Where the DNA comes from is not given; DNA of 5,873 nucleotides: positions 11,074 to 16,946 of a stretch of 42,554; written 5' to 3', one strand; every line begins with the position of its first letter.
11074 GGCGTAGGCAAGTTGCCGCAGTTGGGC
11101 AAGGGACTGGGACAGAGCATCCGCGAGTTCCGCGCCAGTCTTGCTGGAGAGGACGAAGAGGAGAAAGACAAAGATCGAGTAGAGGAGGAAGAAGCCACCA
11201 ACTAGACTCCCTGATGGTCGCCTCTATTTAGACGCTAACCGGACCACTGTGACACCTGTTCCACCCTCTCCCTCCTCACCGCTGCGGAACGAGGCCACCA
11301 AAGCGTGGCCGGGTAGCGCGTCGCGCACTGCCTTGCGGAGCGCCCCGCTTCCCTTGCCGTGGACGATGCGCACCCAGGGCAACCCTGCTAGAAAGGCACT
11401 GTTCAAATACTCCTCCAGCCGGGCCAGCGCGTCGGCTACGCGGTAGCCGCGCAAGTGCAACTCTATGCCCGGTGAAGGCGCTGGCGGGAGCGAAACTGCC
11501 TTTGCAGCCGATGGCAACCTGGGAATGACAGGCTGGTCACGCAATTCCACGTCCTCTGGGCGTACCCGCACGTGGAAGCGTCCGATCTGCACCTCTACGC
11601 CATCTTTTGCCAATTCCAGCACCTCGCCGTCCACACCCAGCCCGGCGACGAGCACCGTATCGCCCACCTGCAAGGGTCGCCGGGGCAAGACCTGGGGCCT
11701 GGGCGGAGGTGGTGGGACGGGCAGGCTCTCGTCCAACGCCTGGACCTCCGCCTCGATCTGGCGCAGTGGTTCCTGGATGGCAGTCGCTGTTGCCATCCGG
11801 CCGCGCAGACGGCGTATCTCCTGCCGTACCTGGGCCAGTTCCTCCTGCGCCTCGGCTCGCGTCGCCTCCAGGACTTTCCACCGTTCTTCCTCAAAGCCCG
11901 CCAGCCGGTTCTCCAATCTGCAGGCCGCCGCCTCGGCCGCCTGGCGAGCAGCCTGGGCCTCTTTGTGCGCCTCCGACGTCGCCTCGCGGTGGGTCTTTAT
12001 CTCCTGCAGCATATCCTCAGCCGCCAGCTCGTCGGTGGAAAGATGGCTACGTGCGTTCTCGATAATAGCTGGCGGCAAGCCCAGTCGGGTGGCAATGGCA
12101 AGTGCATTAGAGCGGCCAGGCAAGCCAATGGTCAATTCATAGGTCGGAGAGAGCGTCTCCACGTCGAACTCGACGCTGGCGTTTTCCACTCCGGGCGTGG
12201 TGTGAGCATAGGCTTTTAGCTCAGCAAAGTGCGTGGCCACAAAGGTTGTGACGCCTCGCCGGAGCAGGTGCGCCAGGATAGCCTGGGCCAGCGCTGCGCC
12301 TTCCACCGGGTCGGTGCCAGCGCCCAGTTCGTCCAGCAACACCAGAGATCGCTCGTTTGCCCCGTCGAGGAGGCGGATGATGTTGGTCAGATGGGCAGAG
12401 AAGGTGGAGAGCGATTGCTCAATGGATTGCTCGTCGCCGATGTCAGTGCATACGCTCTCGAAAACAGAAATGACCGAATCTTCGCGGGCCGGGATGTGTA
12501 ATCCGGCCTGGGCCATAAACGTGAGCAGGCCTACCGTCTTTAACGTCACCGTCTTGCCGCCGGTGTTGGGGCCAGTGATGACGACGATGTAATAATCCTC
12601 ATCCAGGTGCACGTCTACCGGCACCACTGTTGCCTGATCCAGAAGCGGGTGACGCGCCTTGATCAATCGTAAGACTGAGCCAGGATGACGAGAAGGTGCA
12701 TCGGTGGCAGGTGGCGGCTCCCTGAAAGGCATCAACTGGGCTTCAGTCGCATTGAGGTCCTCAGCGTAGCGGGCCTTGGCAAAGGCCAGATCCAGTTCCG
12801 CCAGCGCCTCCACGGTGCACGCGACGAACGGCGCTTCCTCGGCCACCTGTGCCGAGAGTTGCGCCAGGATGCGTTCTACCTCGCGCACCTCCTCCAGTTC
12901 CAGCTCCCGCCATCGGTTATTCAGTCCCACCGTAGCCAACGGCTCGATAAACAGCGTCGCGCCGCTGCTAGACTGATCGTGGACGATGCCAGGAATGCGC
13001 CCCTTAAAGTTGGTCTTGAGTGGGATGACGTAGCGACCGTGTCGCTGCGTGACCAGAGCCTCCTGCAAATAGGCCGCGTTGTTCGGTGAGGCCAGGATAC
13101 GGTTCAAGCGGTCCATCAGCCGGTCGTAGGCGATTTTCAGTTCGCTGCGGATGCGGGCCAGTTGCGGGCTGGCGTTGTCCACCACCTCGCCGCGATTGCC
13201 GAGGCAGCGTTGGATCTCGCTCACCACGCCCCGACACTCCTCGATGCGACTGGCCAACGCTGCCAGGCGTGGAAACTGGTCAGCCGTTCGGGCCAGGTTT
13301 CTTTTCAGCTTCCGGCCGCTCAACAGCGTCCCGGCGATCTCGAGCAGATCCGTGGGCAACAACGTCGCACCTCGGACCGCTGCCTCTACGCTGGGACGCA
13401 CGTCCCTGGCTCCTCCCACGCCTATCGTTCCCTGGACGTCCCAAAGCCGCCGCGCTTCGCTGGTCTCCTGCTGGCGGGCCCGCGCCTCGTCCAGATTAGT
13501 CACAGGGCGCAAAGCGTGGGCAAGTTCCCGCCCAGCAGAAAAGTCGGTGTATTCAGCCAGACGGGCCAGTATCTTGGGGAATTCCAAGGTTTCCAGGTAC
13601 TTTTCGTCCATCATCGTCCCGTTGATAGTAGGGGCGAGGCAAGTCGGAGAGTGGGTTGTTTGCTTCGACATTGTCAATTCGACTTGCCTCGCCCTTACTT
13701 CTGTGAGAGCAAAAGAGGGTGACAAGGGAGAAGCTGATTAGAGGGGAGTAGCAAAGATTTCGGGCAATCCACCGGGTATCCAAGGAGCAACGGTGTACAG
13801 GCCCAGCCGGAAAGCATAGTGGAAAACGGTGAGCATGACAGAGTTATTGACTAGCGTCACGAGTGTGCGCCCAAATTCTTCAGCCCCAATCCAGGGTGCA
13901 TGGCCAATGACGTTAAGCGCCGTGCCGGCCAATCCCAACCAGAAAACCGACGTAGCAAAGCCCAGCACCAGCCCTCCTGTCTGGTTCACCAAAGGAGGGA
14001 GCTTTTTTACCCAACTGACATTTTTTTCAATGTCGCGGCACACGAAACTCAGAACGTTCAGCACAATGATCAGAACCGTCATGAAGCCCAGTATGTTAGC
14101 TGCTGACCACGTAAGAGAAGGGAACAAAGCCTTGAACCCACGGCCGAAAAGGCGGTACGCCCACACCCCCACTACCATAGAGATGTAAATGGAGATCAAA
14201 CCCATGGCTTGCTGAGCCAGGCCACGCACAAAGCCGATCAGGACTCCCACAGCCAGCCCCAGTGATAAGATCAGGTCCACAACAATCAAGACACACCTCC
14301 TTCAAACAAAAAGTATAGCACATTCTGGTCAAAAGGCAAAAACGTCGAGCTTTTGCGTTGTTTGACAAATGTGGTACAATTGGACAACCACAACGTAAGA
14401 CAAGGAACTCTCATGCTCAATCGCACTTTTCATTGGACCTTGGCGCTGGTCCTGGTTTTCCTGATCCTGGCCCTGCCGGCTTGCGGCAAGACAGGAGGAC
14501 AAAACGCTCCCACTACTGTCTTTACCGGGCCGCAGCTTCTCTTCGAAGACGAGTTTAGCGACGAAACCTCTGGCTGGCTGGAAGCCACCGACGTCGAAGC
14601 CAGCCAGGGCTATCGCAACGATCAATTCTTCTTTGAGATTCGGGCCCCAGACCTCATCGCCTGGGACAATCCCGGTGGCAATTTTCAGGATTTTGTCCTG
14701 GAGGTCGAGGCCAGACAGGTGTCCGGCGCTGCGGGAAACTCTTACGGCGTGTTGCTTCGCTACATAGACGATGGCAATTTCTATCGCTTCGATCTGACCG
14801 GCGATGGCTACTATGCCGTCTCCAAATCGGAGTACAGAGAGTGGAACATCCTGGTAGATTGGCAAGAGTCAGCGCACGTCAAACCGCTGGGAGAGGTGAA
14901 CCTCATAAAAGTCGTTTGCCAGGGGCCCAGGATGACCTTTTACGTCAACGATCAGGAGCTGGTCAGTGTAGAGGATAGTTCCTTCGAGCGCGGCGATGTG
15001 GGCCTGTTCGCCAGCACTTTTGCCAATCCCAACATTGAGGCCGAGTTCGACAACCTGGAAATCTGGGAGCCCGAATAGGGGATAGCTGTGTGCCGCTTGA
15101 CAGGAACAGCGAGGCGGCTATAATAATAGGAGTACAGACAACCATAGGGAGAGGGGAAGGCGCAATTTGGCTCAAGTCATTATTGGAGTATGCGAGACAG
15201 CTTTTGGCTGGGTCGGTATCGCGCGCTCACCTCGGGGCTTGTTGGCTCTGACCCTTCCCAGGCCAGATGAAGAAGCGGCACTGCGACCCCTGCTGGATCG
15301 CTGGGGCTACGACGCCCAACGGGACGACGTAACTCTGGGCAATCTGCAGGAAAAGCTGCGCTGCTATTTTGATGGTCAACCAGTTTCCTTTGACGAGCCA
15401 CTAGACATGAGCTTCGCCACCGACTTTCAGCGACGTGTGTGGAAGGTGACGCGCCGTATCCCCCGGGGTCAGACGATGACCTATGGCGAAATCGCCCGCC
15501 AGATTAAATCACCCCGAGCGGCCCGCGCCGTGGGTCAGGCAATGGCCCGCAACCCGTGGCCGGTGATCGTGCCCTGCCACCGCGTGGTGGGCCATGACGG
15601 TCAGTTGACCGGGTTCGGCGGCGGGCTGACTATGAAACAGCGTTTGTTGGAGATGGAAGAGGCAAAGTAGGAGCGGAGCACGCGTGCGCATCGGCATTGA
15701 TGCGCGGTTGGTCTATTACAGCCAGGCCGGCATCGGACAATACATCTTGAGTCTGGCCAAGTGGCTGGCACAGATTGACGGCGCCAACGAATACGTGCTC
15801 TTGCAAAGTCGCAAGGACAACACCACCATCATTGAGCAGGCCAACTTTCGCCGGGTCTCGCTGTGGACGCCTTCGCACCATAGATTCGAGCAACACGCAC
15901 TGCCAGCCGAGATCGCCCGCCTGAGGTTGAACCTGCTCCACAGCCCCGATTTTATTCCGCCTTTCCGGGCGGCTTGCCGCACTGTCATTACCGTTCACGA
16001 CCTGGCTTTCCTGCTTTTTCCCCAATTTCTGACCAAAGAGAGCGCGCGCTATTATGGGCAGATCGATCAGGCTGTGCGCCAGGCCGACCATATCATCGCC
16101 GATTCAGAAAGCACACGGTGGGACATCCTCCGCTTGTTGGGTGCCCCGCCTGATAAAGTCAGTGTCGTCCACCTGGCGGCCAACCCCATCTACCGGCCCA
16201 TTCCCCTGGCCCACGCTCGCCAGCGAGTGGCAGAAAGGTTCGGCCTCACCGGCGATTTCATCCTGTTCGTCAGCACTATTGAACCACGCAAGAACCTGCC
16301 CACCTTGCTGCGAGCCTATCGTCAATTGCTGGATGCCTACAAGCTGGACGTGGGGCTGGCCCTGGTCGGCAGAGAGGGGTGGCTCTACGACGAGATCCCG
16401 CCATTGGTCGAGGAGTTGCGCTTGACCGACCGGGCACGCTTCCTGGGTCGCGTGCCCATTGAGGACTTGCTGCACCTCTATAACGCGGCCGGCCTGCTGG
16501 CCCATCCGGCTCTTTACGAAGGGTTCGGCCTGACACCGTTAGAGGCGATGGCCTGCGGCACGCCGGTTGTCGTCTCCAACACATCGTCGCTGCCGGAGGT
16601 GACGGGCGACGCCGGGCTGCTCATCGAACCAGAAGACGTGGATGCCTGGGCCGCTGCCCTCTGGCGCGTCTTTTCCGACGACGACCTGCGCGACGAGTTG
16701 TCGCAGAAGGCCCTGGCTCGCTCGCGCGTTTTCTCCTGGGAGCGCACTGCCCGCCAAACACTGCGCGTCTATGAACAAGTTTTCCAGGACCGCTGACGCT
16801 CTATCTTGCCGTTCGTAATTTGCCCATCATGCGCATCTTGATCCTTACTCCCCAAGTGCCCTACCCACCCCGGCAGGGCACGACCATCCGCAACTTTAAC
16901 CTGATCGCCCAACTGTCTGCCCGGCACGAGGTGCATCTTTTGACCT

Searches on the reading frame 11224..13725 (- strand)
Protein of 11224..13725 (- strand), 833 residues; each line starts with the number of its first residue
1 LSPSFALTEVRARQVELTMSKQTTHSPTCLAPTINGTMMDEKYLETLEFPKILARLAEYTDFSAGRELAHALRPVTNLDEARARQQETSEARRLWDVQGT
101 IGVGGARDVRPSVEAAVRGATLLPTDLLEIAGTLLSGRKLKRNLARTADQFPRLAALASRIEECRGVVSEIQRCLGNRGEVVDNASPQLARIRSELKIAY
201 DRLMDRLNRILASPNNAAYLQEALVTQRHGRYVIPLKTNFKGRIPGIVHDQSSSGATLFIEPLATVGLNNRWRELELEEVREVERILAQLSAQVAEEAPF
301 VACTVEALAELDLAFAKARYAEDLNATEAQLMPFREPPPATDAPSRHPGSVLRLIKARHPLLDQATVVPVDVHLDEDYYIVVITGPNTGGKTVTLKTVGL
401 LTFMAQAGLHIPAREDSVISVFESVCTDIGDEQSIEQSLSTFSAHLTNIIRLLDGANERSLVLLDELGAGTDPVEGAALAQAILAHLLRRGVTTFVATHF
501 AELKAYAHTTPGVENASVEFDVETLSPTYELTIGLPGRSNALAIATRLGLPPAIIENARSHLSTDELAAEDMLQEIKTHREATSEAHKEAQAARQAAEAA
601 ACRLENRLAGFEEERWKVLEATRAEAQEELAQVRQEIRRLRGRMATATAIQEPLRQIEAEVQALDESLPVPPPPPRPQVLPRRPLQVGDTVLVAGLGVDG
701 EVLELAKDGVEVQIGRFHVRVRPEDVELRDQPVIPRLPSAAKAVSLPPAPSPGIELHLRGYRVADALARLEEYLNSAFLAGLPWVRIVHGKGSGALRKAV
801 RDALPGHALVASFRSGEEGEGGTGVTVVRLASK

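Call 6: search_protein_families(library=pfam, proteins=[window:11224-13725:-], max_evalue=0.001)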
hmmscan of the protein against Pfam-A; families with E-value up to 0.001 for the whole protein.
window:11224-13725:- (833 aa): 3 families
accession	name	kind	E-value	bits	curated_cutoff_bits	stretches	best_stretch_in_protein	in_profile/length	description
PF00488.27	MutS_V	-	4.4e-38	131.6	30.2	1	381-563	1-185/188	MutS domain V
PF01713.27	Smr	-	1.4e-23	83.2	25.7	1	756-830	1-76/77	Smr domain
PF20297.4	MSSS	-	1.8e-08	34.3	26.8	1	687-726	1-42/42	MutS2 and Smr-associated SH3 domain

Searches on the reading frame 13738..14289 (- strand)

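Call 6: search_protein_families(library=pfam, proteins=[window:13738-14289:-], max_evalue=0.001)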
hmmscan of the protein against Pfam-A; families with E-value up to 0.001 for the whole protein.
window:13738-14289:- (183 aa): 1 family
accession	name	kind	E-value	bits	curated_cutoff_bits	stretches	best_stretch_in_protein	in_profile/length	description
PF02674.22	Colicin_V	-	1.4e-11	45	29.3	1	4-154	1-137/144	Colicin V production protein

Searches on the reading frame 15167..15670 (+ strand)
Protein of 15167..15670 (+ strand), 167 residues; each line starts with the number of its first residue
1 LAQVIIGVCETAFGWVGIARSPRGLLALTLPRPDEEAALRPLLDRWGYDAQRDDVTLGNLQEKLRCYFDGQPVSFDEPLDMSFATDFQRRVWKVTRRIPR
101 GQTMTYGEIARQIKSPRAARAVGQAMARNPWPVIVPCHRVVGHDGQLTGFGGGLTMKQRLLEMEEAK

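Call 76: search_protein_families(library=pfam, proteins=[window:15167-15670:+], max_evalue=0.05)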
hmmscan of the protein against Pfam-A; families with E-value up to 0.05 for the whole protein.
window:15167-15670:+ (167 aa): 2 families
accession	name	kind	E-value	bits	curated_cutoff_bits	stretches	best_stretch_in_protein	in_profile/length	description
PF01035.26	DNA_binding_1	-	7.6e-37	125.5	27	1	86-165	1-80/81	6-O-methylguanine DNA methyltransferase, DNA binding domain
PF02870.21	Methyltransf_1N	-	0.00052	20.9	21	1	7-80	4-70/71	6-O-methylguanine DNA methyltransferase, ribonuclease-like domain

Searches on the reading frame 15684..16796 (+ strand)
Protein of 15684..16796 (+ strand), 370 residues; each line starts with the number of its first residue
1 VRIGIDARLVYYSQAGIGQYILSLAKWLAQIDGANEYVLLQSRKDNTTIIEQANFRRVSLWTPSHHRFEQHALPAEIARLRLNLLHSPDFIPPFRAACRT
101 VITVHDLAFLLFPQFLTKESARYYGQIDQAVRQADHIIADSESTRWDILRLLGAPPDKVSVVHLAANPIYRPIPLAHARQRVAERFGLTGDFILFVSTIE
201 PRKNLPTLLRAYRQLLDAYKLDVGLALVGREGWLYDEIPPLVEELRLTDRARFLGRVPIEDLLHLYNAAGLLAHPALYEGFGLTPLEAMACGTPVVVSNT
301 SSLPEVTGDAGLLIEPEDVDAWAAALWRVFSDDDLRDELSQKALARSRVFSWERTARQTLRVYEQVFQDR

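Call 6: search_protein_families(library=pfam, proteins=[window:15684-16796:+], max_evalue=0.001)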
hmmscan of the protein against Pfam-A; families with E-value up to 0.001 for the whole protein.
window:15684-16796:+ (370 aa): 5 families
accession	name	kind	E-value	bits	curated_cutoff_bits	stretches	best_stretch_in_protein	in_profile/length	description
PF00534.26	Glycos_transf_1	-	4.6e-35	121.1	26.4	1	183-343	8-169/172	Glycosyl transferases group 1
PF13692.12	Glyco_trans_1_4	-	3.5e-29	102.3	27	1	193-332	4-142/142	Glycosyl transferases group 1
PF13439.12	Glyco_transf_4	-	1.2e-13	51.9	28.5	1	16-164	3-164/170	Glycosyltransferase Family 4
PF20706.3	GT4-conflict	-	8.9e-10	38.5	26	1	260-357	273-383/385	Family 4 Glycosyltransferase in conflict systems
PF13524.12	Glyco_trans_1_2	-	2.1e-07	31.4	25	1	214-360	4-143/144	Glycosyl transferase-like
